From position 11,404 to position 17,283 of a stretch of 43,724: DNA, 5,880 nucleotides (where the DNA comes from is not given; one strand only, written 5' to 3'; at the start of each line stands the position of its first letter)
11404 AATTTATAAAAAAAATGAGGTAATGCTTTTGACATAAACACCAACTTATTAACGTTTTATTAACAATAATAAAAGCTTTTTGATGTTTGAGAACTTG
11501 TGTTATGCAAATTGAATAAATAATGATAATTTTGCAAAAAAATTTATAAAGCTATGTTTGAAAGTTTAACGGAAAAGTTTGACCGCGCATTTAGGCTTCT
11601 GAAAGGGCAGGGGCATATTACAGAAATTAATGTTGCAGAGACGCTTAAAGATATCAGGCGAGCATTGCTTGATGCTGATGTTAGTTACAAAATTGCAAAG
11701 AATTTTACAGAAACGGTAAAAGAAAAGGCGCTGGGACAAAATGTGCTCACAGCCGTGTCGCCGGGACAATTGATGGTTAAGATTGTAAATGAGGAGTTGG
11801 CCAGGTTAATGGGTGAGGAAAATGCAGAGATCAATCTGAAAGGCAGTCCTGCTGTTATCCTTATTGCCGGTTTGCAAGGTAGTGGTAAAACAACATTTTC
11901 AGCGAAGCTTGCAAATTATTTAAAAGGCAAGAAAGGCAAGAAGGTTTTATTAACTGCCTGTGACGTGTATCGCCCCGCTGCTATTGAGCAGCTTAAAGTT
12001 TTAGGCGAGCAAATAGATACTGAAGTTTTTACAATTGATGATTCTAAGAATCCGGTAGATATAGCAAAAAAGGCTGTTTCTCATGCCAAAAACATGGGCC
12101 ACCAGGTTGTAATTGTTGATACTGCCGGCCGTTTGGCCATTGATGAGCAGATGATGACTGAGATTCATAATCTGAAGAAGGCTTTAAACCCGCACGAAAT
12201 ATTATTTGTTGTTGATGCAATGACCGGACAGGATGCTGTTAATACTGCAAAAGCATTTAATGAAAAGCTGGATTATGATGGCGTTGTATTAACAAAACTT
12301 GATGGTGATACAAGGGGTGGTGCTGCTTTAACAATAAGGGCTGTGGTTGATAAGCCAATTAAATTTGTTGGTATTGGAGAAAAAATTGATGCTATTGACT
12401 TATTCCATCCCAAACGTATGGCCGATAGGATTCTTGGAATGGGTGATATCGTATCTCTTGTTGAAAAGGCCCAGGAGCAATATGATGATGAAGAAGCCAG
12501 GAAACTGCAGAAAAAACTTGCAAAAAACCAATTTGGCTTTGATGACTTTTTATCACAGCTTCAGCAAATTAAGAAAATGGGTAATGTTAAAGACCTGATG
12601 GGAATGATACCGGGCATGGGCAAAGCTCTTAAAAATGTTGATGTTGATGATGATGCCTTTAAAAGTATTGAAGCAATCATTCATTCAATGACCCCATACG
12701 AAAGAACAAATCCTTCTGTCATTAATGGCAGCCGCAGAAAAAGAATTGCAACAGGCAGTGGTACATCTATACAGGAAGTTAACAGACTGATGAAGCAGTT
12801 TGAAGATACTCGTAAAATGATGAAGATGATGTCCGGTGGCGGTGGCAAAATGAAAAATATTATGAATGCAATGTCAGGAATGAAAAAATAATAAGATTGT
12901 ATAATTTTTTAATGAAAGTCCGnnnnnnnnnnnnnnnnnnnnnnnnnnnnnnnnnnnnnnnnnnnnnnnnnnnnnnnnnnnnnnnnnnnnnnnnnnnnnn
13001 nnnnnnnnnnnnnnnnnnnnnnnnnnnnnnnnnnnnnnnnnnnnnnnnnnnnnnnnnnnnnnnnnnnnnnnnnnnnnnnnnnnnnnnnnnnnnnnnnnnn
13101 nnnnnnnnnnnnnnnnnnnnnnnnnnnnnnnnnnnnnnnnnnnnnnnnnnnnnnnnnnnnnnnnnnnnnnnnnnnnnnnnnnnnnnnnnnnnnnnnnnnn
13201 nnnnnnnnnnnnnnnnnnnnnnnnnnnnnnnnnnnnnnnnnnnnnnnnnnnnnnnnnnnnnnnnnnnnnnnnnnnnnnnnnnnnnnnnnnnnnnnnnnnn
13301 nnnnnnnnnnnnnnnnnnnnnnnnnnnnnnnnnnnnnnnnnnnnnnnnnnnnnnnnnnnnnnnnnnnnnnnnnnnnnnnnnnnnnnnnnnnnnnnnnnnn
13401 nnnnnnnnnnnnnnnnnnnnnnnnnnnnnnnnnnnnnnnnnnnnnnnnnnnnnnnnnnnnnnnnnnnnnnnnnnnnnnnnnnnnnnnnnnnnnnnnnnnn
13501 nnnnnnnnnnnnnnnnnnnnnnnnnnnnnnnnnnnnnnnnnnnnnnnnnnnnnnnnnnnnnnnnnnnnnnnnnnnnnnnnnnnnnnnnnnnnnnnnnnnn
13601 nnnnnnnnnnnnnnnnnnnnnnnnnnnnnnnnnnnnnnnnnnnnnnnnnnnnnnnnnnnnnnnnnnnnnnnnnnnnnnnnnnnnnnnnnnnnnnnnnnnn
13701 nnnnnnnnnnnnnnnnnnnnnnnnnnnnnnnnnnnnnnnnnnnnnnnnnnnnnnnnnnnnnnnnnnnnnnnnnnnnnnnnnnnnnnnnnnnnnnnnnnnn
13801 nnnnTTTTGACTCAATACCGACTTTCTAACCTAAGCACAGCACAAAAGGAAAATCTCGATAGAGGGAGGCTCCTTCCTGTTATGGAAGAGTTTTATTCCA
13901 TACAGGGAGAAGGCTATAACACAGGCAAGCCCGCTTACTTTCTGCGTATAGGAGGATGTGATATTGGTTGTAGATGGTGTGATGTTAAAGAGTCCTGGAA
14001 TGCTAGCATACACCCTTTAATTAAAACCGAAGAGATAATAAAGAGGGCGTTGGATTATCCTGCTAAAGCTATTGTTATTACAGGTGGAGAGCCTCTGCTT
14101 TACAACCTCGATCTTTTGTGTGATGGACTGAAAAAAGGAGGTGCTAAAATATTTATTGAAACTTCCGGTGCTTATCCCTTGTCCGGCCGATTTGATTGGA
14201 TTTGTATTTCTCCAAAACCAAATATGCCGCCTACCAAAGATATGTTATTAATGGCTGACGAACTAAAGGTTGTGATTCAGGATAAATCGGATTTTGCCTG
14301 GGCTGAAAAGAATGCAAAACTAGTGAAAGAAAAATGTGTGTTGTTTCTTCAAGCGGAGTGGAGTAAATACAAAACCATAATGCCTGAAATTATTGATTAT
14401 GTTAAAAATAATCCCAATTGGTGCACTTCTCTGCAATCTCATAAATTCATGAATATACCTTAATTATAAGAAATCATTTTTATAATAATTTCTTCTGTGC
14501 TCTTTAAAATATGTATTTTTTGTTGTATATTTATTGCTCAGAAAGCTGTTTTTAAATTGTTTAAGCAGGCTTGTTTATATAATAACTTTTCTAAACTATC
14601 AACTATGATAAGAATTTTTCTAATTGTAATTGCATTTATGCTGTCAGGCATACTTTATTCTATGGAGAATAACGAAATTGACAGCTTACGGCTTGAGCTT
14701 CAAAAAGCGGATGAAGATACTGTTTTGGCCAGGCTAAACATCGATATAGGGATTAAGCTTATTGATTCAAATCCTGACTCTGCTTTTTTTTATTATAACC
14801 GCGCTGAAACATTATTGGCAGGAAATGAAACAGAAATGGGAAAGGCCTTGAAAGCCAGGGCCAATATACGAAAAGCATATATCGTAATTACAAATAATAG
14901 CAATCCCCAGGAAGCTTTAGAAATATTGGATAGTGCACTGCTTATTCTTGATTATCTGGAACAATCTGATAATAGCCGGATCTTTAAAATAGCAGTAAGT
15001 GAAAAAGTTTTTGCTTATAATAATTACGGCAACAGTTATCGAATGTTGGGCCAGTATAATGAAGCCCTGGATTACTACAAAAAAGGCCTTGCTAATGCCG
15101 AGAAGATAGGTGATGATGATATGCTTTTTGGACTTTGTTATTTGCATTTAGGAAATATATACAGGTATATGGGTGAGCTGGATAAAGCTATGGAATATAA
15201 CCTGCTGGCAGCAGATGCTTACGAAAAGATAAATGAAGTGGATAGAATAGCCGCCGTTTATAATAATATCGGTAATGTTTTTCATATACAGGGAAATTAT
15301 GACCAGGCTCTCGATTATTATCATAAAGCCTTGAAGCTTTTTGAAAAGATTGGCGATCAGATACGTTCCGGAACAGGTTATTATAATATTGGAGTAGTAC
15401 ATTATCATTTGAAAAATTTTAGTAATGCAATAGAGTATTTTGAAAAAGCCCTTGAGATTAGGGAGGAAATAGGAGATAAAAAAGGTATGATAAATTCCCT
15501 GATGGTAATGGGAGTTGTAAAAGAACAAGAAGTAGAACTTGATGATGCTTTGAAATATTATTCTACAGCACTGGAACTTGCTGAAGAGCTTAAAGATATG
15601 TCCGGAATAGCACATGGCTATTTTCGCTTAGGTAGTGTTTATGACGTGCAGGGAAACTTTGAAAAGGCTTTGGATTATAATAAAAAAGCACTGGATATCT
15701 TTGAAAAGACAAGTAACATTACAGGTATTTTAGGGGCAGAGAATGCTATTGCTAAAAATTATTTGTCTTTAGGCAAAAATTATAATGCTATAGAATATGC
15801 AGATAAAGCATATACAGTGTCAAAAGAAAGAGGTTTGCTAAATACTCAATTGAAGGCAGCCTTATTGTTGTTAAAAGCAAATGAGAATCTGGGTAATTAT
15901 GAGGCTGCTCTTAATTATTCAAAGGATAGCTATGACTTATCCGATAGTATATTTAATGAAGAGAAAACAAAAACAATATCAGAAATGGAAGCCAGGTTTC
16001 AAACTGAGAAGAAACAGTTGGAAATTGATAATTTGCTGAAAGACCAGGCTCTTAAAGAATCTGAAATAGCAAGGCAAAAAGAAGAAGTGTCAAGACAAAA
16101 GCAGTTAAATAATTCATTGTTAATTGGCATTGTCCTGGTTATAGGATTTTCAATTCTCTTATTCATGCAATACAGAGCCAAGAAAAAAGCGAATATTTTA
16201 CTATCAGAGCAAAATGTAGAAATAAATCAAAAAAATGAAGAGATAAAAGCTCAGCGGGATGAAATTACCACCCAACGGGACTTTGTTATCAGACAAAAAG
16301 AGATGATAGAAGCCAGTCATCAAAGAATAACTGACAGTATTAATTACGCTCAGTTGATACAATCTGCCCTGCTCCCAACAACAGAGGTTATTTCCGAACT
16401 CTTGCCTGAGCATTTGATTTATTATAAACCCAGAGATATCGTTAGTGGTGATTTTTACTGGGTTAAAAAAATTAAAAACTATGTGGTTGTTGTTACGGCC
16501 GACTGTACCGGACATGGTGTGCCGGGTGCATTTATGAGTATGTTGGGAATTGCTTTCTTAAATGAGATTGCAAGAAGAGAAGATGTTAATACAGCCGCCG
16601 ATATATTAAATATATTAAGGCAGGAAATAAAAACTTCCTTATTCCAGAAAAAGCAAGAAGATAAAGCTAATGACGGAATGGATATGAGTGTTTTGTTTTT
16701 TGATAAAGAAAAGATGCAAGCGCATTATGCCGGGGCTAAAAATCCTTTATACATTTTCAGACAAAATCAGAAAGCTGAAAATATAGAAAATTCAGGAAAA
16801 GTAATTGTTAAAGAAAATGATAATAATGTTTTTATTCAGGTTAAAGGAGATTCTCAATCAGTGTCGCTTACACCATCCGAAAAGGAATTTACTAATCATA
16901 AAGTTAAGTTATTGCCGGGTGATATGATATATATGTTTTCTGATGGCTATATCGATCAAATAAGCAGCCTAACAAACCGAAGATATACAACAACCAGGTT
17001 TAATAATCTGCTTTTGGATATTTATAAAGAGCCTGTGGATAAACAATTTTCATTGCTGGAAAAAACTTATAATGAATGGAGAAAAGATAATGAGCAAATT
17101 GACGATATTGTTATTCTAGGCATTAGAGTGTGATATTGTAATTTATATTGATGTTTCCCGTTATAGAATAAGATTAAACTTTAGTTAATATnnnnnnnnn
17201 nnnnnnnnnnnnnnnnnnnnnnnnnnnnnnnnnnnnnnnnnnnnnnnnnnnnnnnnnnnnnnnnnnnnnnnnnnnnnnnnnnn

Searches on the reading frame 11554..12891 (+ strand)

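Call 40: search_protein_families(library=pfam, proteins=[window:11554-12891:+], max_evalue=0.0001)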
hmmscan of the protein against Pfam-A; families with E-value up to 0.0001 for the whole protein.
window:11554-12891:+ (445 aa): 12 families
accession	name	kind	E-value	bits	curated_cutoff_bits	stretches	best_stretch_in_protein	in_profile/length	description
PF00448.28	SRP54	-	4.7e-74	248.7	22.7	1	99-295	1-196/196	SRP54-type protein, GTPase domain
PF02978.25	SRP_SPB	-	7.5e-36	122.8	27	1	326-423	1-91/91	Signal peptide binding domain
PF02881.24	SRP54_N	-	1.2e-19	70.7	22.4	1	5-82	1-75/75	SRP54-type protein, helical bundle domain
PF01656.29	CbiA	-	1.6e-07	31.8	25.4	1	109-254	9-88/125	CobQ/CobB/MinD/ParA nucleotide binding domain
PF20720.3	nSTAND3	-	6e-06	26.5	27.2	0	101-164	19-74/155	Novel STAND NTPase 3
PF13604.12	AAA_30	-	7.6e-06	26.2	27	1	98-221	16-124/191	AAA domain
PF13191.12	AAA_16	-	8.9e-06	26.7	32.6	1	96-227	21-145/167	AAA ATPase domain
PF06414.18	Zeta_toxin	-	1.6e-05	24.9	22.3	1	96-143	13-58/199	Zeta toxin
PF25199.1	nSTAND_NTPase5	-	3.8e-05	24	34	0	94-188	36-129/145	Novel STAND NTPase 5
PF16575.11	CLP1_P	-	4.4e-05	23.8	26.6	0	107-139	2-33/188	mRNA cleavage and polyadenylation factor CLP1 P-loop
PF13401.12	AAA_22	-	4.9e-05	24.1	27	0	99-210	5-110/130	AAA domain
PF02492.25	cobW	-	9.3e-05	22.5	20.7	0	101-250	2-154/180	CobW/HypB/UreG, nucleotide-binding domain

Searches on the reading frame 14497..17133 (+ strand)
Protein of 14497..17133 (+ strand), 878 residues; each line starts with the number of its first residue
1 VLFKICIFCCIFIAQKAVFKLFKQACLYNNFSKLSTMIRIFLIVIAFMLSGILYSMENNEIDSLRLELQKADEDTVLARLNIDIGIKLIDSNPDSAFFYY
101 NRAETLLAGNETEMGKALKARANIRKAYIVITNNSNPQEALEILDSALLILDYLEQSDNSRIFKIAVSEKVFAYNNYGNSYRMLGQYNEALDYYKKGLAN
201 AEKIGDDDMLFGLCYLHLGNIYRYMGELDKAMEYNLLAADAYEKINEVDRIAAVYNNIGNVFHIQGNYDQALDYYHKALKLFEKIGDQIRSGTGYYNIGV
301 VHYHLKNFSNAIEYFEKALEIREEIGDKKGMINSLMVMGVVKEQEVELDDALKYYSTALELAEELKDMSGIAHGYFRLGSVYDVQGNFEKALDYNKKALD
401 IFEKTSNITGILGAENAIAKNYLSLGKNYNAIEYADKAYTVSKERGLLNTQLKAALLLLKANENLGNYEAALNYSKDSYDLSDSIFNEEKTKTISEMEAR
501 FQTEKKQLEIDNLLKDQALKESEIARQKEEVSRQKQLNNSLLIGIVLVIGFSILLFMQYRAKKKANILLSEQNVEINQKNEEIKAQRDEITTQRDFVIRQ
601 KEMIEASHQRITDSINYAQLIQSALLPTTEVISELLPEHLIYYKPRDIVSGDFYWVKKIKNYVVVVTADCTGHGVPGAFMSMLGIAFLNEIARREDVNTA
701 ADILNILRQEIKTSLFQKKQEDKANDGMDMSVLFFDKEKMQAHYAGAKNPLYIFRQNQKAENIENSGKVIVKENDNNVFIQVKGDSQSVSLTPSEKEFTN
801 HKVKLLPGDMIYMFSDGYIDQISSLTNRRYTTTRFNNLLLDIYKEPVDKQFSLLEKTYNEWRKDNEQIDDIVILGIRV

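Call 40: search_protein_families(library=pfam, proteins=[window:14497-17133:+], max_evalue=0.0001)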
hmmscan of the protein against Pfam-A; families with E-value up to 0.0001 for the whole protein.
window:14497-17133:+ (878 aa): 17 families
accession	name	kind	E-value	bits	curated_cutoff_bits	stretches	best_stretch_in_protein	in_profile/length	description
PF13424.12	TPR_12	-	1.4e-44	150.6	30.1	3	251-324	2-77/77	Tetratricopeptide repeat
PF00515.34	TPR_1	-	1.3e-38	129.6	27.8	4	252-282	1-31/34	Tetratricopeptide repeat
PF07719.23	TPR_2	-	8.6e-31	103.9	27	3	252-283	1-32/34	Tetratricopeptide repeat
PF13374.12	TPR_10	-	4.7e-26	90.4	27.5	1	252-284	2-34/42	Tetratricopeptide repeat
PF13181.12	TPR_8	-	1.6e-23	81.2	25.7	1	295-323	4-32/34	Tetratricopeptide repeat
PF07228.17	SpoIIE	-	1.2e-17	64.9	25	1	662-878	4-191/192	Stage II sporulation protein E (SpoIIE)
PF17874.7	TPR_MalT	-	7.3e-17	62.1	45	2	295-473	43-226/336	MalT-like TPR region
PF13176.12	TPR_7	-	1.7e-13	49.9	27.9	0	256-280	3-27/36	Tetratricopeptide repeat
PF13432.12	TPR_16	-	8.5e-13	48.9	32.7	1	265-321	10-60/65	Tetratricopeptide repeat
PF14938.12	SNAP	-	3.6e-11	43.5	25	1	215-321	38-144/282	Soluble NSF attachment protein, SNAP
PF13428.12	TPR_14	-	5.2e-11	42.5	23.5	0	174-201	4-31/44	Tetratricopeptide repeat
PF13431.12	TPR_17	-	1.5e-10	40.9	24.4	0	87-121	4-33/34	Tetratricopeptide repeat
PF24885.1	TPR_NPHP3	-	6.8e-09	35.9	100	0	242-325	89-174/239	Nephrocystin-3 TPR domain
PF12895.13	ANAPC3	-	3.2e-06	27.8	27.2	0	177-220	29-71/82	Anaphase-promoting complex, cyclosome, subunit 3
PF04212.24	MIT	-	5.2e-06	26.9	30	0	265-285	17-37/66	MIT (microtubule interacting and transport) domain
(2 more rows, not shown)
